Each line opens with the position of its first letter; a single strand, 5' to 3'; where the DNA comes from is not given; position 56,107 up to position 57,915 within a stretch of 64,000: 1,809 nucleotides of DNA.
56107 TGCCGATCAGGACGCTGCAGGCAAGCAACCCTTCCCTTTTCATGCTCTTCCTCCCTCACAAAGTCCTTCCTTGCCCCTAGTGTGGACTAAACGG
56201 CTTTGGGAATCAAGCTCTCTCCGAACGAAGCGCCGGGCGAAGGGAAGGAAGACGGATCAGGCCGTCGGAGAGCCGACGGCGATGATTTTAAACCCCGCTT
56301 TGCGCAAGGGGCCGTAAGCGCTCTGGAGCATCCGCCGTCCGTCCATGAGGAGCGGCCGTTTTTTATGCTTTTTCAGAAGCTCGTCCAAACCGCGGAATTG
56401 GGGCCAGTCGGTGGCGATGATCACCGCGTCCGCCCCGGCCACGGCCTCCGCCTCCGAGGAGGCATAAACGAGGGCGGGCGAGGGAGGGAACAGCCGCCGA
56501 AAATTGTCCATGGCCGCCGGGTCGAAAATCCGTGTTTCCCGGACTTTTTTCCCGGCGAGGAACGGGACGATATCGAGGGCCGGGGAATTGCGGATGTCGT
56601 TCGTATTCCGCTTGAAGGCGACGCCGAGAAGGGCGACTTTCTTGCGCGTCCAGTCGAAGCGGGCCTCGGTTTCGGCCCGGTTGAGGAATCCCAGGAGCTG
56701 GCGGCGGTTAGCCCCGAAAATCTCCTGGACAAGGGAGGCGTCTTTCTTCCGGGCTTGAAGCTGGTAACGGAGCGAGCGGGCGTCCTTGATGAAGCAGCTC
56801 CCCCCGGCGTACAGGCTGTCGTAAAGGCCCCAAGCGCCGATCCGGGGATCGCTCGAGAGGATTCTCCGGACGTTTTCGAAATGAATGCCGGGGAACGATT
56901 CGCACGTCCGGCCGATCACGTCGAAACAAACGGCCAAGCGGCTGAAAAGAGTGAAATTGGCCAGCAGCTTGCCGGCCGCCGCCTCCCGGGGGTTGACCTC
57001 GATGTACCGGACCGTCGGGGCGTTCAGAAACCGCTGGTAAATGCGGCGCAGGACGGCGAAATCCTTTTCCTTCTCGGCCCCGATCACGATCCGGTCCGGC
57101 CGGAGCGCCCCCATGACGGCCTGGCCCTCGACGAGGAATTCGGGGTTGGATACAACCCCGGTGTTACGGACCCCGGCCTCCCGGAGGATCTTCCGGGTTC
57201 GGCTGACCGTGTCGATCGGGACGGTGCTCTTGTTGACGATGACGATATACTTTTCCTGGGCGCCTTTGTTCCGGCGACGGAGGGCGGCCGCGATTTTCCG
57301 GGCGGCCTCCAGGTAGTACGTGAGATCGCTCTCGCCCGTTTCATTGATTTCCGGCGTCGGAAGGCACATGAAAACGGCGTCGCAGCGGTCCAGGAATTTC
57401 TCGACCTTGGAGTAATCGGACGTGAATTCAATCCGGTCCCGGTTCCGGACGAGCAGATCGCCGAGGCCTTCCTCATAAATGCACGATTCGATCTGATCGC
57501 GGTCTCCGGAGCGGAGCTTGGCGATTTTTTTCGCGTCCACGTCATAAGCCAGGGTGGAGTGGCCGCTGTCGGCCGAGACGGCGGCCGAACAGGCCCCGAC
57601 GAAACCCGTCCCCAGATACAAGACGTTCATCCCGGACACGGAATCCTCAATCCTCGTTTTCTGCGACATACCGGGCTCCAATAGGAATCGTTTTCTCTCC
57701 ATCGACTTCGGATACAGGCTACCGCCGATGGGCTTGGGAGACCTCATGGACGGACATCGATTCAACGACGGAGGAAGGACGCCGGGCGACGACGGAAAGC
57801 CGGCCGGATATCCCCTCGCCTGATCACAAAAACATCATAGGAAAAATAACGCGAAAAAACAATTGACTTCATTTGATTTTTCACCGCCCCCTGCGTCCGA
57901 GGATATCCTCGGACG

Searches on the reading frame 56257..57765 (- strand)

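Call 3: search_protein_families(library=pfam, proteins=[window:56257-57765:-], max_evalue=0.1)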
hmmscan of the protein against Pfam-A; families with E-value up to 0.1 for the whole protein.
window:56257-57765:- (502 aa): 7 families
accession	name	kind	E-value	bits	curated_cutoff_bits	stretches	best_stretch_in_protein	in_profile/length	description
PF03721.20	UDPG_MGDP_dh_N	-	6.2e-40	137.2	27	1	46-241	1-186/187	UDP-glucose/GDP-mannose dehydrogenase family, NAD binding domain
PF03720.21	UDPG_MGDP_dh_C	-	1.8e-24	86.5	30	1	378-481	1-102/103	UDP-glucose/GDP-mannose dehydrogenase family, UDP binding domain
PF00984.24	UDPG_MGDP_dh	-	1.4e-10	41.6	25.4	1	261-354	2-93/94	UDP-glucose/GDP-mannose dehydrogenase family, central domain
PF02737.24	3HCDH_N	-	0.0038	17.6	22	1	48-121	2-76/180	3-hydroxyacyl-CoA dehydrogenase, NAD binding domain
PF03807.23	F420_oxidored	-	0.0064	17.5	21.6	0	432-473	47-88/94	NADP oxidoreductase coenzyme F420-dependent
PF13460.12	NAD_binding_10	-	0.058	13.7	27.2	0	116-165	49-88/184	NAD(P)H-binding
PF02826.25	2-Hacid_dh_C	-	0.063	13.1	25.1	0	33-82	24-73/178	D-isomer specific 2-hydroxyacid dehydrogenase, NAD binding domain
